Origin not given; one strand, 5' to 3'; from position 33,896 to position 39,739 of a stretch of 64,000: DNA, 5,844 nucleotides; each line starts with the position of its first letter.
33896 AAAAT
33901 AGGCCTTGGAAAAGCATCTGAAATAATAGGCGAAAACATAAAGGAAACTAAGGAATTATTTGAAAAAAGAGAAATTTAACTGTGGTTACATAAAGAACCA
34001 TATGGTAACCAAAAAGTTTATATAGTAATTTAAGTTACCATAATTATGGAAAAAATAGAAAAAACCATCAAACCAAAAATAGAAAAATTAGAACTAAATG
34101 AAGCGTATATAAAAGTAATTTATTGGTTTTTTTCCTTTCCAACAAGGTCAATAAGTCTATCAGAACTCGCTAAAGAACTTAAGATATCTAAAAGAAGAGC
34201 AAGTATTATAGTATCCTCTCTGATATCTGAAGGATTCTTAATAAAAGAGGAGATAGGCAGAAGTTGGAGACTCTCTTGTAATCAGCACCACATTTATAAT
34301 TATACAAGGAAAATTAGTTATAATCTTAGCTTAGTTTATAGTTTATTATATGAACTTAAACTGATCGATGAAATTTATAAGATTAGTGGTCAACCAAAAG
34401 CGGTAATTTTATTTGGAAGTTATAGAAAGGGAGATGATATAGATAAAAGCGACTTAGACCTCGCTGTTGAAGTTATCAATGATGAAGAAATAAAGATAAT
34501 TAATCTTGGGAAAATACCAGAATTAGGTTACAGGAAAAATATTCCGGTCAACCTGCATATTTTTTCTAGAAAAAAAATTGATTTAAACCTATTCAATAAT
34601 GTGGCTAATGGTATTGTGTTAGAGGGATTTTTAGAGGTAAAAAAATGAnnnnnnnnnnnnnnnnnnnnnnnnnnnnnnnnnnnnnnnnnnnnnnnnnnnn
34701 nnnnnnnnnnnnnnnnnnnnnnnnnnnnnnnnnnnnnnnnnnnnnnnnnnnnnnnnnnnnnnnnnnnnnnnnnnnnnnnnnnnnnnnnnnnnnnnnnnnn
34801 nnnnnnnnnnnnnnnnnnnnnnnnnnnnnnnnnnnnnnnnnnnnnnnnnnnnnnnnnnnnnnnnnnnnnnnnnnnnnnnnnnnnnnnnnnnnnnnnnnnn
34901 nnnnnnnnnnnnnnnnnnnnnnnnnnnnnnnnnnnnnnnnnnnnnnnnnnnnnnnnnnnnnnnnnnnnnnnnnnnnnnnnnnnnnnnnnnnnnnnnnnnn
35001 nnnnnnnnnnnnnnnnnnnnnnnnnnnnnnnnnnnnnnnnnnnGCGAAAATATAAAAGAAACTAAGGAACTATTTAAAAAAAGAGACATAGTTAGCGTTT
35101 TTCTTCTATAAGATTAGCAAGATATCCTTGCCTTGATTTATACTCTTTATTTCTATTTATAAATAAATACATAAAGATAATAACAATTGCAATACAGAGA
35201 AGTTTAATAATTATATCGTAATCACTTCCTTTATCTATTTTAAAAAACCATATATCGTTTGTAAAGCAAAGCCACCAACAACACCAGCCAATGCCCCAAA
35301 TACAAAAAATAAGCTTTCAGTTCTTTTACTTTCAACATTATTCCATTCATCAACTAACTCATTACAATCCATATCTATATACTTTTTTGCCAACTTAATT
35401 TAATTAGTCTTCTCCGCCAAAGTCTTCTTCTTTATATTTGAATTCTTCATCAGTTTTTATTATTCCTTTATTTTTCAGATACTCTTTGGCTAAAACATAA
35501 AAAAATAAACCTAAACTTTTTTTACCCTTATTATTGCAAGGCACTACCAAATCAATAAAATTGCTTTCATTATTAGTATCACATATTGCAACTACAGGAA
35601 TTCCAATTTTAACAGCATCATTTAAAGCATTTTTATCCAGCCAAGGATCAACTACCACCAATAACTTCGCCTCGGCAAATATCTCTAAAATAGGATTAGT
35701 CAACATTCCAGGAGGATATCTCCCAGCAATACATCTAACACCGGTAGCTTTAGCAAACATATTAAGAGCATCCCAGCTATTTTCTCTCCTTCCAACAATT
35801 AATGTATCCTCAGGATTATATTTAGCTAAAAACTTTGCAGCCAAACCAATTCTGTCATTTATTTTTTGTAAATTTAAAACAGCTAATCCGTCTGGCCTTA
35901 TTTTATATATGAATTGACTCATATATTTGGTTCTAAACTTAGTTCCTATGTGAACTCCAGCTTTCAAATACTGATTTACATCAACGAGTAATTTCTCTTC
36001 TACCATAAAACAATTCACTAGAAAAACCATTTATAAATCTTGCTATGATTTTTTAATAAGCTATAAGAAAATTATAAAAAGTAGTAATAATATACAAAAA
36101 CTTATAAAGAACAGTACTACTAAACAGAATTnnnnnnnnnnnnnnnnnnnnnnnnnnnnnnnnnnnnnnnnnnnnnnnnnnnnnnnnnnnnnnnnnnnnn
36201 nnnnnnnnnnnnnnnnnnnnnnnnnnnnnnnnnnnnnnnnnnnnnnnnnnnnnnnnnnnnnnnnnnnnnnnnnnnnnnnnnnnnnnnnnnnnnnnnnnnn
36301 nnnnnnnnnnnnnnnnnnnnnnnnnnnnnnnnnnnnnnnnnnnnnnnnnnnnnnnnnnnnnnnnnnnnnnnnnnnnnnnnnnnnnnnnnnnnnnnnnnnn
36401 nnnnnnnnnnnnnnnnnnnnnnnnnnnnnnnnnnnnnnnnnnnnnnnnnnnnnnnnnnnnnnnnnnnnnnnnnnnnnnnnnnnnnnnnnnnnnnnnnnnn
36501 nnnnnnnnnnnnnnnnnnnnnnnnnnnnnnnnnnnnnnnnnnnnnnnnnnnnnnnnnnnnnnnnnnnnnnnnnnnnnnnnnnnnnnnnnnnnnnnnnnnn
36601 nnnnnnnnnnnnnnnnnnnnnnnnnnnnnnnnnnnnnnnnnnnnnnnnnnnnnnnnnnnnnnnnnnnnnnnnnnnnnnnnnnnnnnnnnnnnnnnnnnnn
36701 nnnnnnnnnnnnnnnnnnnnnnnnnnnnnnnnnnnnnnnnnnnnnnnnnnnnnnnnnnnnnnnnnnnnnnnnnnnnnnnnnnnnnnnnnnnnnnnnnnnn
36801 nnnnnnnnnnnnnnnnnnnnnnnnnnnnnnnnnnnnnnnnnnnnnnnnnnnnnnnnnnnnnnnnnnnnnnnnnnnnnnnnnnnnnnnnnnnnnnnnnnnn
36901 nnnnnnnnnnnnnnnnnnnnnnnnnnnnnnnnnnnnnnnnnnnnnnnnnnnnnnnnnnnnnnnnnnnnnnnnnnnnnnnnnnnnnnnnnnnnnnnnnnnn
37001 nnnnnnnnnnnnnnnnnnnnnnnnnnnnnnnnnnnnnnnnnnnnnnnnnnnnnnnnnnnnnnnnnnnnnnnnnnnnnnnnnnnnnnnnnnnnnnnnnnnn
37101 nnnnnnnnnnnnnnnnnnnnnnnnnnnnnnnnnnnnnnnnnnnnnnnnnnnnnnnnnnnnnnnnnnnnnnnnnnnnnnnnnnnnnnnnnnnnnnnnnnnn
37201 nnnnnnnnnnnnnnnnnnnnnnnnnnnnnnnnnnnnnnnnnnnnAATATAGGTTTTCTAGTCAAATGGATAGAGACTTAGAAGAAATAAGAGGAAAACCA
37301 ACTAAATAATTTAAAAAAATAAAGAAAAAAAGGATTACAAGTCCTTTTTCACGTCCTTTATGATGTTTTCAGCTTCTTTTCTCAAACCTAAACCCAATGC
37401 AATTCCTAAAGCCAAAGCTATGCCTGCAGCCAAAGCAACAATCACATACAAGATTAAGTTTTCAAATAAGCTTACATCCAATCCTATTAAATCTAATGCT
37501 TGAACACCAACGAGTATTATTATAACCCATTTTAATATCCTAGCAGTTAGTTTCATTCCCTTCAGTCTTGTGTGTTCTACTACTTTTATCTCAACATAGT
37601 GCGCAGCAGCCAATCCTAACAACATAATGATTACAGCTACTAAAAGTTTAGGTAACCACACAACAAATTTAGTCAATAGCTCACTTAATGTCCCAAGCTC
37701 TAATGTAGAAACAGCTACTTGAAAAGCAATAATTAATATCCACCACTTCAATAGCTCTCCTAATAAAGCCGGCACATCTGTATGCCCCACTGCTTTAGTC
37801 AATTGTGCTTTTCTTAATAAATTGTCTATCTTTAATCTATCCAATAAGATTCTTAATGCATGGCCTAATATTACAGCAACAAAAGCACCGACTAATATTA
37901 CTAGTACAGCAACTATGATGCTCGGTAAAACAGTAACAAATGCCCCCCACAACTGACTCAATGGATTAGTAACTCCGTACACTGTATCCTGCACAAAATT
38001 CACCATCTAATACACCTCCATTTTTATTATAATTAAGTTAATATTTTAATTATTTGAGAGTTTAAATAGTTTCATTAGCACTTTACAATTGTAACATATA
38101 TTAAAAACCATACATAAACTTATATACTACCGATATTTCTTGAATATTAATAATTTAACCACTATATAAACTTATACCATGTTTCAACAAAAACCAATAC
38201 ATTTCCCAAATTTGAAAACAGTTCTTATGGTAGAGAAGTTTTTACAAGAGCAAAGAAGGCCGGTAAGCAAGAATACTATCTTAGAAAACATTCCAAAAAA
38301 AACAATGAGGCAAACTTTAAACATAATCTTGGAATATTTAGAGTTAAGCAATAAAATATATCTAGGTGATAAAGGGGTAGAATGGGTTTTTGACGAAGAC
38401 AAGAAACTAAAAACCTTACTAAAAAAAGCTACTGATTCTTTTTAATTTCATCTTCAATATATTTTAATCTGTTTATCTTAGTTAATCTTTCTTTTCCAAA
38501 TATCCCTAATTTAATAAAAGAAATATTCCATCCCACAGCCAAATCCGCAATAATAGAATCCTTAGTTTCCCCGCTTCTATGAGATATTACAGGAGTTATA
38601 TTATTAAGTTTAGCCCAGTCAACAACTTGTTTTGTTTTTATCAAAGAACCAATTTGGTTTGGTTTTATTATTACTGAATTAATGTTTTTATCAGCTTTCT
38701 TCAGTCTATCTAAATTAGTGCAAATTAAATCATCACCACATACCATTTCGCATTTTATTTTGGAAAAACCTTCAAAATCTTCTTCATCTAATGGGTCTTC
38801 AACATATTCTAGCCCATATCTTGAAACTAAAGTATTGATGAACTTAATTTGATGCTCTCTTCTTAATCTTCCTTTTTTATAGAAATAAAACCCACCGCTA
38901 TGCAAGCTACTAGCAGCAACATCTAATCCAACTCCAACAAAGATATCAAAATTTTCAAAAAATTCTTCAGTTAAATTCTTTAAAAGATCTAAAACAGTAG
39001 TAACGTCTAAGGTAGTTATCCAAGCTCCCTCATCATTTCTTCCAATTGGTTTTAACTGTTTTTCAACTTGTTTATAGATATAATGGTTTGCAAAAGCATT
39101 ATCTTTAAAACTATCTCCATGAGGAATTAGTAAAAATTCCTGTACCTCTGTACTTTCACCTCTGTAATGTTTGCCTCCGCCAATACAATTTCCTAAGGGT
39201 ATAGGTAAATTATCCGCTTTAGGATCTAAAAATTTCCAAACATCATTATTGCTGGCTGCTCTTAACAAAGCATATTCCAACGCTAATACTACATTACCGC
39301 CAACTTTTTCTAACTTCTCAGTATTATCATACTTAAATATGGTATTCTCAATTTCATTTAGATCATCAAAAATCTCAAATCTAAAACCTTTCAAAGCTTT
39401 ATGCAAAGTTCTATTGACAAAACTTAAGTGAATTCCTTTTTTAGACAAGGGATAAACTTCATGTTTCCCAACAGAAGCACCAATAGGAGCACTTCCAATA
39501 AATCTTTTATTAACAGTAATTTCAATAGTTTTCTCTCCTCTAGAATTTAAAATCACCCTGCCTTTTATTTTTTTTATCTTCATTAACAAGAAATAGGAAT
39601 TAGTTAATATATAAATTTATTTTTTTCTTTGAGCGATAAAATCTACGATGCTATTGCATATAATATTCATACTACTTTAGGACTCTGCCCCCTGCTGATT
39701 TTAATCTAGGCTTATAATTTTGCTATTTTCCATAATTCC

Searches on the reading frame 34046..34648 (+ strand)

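Call 84: search_protein_families(library=pfam, proteins=[window:34046-34648:+], max_evalue=0.001)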
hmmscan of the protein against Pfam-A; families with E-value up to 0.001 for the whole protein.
window:34046-34648:+ (200 aa): 3 families
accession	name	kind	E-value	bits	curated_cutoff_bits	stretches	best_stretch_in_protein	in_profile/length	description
PF01909.29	NTP_transf_2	-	4.9e-07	30.5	21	1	107-181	5-82/93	Nucleotidyltransferase domain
PF18765.7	Polbeta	-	9e-07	29.4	26.9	1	107-176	3-72/93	Polymerase beta, Nucleotidyltransferase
PF01399.33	PCI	-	0.00081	20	22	0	30-64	34-68/84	PCI domain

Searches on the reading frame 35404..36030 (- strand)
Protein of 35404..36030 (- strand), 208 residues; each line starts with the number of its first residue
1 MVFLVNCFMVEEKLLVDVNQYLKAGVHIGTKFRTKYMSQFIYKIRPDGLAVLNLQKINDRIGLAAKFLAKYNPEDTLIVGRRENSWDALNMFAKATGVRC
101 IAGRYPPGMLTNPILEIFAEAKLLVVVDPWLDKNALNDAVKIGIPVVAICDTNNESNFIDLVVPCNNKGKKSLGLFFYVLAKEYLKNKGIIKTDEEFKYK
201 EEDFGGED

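Call 84: search_protein_families(library=pfam, proteins=[window:35404-36030:-], max_evalue=0.001)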
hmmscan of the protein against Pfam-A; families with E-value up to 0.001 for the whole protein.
window:35404-36030:- (208 aa): 1 family
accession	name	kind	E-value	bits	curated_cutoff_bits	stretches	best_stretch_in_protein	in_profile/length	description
PF00318.25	Ribosomal_S2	-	1.2e-24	87.2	26.1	2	122-182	151-211/216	Ribosomal protein S2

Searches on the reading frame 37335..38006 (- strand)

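Call 84: search_protein_families(library=pfam, proteins=[window:37335-38006:-], max_evalue=0.001)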
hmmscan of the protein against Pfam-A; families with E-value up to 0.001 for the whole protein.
window:37335-38006:- (223 aa): 1 family
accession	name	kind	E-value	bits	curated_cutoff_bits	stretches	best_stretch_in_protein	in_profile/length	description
PF05552.17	MS_channel_1st_1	-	2.7e-09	37.2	22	1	14-63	1-50/50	Mechanosensitive ion channel, conserved TM helix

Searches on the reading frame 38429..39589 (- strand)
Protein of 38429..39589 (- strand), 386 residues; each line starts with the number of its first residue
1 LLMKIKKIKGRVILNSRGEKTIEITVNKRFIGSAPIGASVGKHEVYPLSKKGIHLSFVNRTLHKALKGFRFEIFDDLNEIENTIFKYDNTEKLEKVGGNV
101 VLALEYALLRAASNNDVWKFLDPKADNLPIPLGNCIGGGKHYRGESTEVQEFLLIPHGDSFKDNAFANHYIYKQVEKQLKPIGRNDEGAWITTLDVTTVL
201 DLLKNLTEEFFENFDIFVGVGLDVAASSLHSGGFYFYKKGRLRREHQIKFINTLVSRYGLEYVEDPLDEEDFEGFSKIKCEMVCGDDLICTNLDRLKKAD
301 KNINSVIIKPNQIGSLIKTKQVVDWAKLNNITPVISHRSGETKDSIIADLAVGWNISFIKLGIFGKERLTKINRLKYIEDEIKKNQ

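Call 84: search_protein_families(library=pfam, proteins=[window:38429-39589:-], max_evalue=0.001)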
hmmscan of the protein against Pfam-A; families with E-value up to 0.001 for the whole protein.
window:38429-39589:- (386 aa): 2 families
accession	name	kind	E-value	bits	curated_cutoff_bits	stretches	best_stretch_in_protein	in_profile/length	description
PF00113.28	Enolase_C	-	5.4e-40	138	21.5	1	127-384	3-283/296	Enolase, C-terminal TIM barrel domain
PF03952.21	Enolase_N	-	3.4e-16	60.1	35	1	5-115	1-122/131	Enolase, N-terminal domain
